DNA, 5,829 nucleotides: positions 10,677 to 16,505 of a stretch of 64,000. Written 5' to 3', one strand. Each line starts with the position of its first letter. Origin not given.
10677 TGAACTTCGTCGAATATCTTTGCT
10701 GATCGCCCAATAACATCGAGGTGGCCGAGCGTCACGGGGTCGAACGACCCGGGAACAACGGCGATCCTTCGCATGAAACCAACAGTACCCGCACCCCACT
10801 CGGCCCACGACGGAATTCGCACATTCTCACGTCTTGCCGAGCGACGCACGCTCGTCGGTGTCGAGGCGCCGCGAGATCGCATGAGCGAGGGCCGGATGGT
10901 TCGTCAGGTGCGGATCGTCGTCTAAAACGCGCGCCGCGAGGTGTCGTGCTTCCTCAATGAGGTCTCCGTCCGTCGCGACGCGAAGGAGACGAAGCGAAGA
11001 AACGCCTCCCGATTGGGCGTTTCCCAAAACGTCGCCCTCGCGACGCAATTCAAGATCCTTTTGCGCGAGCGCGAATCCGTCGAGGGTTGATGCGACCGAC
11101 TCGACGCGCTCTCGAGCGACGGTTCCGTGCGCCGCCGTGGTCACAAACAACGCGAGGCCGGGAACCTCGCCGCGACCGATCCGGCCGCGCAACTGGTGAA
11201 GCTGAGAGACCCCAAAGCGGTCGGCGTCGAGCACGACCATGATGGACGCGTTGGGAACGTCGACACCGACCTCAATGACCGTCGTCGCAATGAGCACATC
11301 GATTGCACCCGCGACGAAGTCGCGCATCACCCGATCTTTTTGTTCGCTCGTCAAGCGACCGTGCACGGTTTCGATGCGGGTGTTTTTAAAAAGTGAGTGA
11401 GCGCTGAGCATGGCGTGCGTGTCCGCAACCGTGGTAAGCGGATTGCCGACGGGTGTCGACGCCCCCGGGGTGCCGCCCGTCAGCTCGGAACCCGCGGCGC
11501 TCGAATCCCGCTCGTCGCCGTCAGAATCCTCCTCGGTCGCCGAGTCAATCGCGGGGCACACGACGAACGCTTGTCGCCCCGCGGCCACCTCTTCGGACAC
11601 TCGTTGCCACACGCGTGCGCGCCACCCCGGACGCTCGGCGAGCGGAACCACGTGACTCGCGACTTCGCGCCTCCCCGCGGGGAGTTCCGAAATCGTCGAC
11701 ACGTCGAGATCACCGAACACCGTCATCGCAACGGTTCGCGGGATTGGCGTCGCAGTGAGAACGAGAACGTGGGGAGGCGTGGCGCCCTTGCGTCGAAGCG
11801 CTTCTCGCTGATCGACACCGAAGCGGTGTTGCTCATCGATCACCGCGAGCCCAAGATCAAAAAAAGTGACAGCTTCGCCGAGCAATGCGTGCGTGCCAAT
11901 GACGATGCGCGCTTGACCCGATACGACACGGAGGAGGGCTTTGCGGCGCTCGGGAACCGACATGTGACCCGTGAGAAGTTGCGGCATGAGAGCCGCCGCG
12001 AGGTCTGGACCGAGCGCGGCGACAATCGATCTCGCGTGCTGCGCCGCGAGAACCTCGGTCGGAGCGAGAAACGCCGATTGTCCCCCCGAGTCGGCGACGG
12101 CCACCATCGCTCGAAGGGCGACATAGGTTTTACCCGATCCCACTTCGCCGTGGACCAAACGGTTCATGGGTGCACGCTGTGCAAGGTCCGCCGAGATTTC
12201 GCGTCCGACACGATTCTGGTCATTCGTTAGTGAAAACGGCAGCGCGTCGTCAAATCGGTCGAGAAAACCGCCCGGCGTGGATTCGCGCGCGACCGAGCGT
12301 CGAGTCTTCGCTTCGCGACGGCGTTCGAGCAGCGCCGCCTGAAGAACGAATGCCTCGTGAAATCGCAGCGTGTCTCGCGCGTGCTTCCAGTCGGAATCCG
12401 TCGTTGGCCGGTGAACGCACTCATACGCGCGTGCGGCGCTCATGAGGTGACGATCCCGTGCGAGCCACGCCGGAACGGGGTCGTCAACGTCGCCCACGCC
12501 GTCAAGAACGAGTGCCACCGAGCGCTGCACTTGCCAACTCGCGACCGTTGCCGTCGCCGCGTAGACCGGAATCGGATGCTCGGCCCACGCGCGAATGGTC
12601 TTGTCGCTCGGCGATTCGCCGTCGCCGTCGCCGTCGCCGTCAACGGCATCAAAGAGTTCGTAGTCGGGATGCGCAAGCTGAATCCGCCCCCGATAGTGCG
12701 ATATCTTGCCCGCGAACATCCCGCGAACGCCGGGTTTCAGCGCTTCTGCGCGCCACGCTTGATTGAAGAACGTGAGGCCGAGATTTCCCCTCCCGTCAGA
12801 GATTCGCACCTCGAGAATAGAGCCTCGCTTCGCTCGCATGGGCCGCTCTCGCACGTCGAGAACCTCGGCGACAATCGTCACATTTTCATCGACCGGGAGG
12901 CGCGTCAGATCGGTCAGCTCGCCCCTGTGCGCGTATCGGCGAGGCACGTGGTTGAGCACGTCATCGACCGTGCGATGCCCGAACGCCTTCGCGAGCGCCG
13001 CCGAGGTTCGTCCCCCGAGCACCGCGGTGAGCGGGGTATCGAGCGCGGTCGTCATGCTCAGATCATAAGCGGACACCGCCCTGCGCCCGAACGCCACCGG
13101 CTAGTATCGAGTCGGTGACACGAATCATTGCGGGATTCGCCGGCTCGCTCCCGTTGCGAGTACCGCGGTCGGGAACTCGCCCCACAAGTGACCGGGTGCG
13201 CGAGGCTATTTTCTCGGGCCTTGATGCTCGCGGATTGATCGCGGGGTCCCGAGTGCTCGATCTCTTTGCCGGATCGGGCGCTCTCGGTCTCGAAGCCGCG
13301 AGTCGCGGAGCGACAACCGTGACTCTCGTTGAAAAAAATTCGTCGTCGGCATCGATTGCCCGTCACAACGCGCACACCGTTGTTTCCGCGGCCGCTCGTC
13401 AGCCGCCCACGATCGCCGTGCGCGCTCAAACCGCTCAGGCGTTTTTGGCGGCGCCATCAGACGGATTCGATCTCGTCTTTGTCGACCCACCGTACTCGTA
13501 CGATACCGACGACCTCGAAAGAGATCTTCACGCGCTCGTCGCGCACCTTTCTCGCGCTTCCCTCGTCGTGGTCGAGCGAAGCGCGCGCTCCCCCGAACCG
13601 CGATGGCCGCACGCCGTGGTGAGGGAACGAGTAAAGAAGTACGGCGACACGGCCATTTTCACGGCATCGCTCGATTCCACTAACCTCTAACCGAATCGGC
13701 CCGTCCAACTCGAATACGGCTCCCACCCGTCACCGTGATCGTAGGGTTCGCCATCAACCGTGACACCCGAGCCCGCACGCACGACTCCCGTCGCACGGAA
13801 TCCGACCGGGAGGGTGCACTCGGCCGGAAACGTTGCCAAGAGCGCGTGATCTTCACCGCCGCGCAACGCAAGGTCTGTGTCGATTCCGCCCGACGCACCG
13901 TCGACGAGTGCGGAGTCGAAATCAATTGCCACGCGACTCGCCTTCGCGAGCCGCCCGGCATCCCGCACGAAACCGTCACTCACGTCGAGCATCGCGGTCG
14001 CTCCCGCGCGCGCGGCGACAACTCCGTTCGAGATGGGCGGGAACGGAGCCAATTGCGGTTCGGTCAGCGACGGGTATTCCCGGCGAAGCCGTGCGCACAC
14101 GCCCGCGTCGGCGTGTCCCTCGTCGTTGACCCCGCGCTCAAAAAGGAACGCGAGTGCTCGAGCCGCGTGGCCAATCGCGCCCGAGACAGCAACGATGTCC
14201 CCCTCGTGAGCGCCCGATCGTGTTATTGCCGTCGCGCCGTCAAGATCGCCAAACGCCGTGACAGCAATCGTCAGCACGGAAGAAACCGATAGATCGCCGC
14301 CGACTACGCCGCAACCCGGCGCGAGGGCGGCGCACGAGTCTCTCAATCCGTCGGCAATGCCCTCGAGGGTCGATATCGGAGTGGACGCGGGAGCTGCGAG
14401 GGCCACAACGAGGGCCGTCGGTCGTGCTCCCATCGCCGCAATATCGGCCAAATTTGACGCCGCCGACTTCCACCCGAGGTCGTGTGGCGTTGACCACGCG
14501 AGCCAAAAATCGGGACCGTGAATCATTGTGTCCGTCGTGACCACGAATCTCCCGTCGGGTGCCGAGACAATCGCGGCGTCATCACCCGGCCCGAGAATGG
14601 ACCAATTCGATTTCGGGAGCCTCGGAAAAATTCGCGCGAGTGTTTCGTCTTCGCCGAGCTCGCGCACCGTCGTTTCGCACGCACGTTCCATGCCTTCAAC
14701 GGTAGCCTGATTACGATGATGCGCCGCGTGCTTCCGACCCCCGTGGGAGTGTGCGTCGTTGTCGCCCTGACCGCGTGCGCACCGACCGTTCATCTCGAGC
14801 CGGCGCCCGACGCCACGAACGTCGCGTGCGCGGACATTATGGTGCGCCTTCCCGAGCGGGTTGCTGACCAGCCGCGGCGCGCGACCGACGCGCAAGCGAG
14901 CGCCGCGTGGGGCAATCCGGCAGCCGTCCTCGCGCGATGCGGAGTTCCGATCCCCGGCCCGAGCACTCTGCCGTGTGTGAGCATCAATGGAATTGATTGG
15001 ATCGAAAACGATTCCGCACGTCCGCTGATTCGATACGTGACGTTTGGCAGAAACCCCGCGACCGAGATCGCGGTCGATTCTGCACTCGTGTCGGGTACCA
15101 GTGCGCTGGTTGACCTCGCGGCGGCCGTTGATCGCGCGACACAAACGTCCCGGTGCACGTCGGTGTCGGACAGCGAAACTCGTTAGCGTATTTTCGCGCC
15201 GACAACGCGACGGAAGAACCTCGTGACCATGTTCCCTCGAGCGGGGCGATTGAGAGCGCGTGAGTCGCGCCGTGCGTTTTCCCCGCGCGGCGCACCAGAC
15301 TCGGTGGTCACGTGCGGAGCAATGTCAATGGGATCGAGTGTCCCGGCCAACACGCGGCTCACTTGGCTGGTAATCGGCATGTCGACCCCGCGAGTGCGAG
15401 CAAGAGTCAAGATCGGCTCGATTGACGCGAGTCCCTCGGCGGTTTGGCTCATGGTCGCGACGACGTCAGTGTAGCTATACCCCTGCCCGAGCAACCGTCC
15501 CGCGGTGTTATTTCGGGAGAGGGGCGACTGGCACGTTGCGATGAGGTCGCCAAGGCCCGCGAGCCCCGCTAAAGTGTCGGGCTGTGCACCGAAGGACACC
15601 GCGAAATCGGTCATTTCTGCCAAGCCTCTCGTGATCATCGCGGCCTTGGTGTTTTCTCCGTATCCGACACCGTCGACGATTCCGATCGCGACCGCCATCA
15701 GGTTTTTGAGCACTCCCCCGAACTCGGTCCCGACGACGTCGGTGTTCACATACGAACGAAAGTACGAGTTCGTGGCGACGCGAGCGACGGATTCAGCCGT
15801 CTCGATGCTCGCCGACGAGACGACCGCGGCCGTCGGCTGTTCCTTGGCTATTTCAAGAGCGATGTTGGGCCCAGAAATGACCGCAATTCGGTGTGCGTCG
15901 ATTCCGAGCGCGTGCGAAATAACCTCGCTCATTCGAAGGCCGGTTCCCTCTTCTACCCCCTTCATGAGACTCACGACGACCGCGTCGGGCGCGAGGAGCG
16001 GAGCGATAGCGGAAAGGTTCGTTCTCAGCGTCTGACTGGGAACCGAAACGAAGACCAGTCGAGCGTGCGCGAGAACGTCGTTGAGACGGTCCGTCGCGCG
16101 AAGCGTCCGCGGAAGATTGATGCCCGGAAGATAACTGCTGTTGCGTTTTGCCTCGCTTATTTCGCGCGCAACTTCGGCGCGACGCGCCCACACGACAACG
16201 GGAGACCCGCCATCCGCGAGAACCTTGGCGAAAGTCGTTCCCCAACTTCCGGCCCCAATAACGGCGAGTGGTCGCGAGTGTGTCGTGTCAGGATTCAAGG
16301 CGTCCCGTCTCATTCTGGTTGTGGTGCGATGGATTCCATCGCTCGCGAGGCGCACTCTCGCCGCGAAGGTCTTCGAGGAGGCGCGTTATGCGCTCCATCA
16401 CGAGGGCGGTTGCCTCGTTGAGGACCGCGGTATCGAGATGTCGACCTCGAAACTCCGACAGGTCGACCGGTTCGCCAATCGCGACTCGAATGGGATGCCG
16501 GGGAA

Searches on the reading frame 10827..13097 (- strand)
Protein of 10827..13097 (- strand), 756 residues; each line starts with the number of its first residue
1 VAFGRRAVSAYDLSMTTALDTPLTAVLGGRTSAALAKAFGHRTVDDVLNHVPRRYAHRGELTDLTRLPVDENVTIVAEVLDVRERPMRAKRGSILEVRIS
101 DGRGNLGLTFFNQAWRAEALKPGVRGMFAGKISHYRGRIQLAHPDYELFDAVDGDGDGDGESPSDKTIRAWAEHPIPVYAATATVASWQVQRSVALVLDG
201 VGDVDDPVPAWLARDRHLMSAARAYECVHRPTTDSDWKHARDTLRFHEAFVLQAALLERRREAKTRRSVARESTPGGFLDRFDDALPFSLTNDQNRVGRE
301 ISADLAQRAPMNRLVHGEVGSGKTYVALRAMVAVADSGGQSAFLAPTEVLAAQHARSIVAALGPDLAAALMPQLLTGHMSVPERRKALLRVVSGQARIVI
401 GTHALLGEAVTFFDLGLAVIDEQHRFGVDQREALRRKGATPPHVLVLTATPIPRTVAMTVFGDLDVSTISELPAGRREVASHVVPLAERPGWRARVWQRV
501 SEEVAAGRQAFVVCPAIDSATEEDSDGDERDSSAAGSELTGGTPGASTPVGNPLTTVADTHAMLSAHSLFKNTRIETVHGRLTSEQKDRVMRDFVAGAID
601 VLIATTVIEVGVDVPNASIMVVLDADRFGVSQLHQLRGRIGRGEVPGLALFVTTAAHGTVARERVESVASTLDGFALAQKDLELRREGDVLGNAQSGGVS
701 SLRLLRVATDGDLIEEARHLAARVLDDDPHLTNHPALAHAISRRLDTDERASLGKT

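Call 90: search_protein_families(library=pfam, proteins=[window:10827-13097:-], max_evalue=0.00001)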
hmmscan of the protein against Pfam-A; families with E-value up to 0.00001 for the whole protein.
window:10827-13097:- (756 aa): 6 families
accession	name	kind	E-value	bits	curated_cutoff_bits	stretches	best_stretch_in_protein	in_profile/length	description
PF00271.37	Helicase_C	-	3.3e-19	69.6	23.5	1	568-642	32-108/110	Helicase conserved C-terminal domain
PF00270.35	DEAD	-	5e-19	69.1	26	1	311-457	15-165/167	DEAD/DEAH box helicase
PF17191.10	RecG_wedge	-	1.5e-11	44.6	23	1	29-147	9-126/162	RecG wedge domain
PF19833.4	RecG_dom3_C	-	2.1e-11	44.1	26.8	1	671-733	1-63/87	ATP-dependent DNA helicase RecG, domain 3, C-terminal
PF04851.21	ResIII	-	5.4e-08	33.4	22.5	1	290-451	4-162/164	Type III restriction enzyme, res subunit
PF01336.31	tRNA_anti-codon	-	1.8e-06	28.2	27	1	73-148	1-74/75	OB-fold nucleic acid binding domain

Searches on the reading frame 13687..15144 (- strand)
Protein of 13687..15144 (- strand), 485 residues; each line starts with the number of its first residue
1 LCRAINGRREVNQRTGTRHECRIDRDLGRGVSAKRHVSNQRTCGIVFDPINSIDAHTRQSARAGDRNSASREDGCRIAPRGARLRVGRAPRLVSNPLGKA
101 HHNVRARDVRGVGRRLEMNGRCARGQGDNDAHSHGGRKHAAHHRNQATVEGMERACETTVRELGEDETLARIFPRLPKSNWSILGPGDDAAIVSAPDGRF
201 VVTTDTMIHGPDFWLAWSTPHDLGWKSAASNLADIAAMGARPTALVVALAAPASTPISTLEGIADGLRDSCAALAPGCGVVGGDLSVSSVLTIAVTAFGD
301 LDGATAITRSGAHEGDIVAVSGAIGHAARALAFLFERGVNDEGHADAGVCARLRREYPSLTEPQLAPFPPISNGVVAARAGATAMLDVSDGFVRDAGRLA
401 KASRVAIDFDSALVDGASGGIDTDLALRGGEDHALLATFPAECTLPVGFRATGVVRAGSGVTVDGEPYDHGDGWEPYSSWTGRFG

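Call 90: search_protein_families(library=pfam, proteins=[window:13687-15144:-], max_evalue=0.00001)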
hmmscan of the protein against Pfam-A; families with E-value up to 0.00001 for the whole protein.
window:13687-15144:- (485 aa): 1 family
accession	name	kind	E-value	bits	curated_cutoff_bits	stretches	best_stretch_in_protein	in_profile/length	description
PF00586.29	AIRS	-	6.4e-24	85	24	1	187-299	1-110/112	AIR synthase related protein, N-terminal domain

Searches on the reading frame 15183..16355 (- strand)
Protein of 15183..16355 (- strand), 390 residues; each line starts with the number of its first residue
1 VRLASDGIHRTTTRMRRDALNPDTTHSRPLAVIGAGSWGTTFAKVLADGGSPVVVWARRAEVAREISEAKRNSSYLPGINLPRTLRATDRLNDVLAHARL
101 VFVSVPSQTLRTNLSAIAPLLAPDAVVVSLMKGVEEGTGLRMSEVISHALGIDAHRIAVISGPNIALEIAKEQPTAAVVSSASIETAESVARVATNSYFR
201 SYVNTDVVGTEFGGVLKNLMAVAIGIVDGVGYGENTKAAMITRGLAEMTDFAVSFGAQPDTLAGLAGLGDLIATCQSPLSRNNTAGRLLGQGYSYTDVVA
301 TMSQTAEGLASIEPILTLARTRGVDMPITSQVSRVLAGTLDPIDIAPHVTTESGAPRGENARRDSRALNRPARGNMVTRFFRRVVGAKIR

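Call 90: search_protein_families(library=pfam, proteins=[window:15183-16355:-], max_evalue=0.00001)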
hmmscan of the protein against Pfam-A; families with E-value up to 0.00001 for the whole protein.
window:15183-16355:- (390 aa): 6 families
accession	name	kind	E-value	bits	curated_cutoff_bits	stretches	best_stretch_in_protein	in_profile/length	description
PF01210.29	NAD_Gly3P_dh_N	-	6.3e-50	169.7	23.1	1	30-185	2-156/158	NAD-dependent glycerol-3-phosphate dehydrogenase N-terminus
PF07479.19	NAD_Gly3P_dh_C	-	2e-49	167.9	25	1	206-345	1-140/142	NAD-dependent glycerol-3-phosphate dehydrogenase C-terminus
PF20618.3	GPD_NAD_C_bact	-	4.6e-18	66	27.6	1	266-332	1-66/66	Bacterial GPD, NAD-dependent C-terminal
PF02558.23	ApbA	-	1.1e-10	41.8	22.2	1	31-137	2-106/150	Ketopantoate reductase PanE/ApbA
PF03446.21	NAD_binding_2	-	6.1e-07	30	21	0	30-129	2-91/161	NAD binding domain of 6-phosphogluconate dehydrogenase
PF03807.23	F420_oxidored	-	8.6e-07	29.9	21.6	1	30-132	2-93/94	NADP oxidoreductase coenzyme F420-dependent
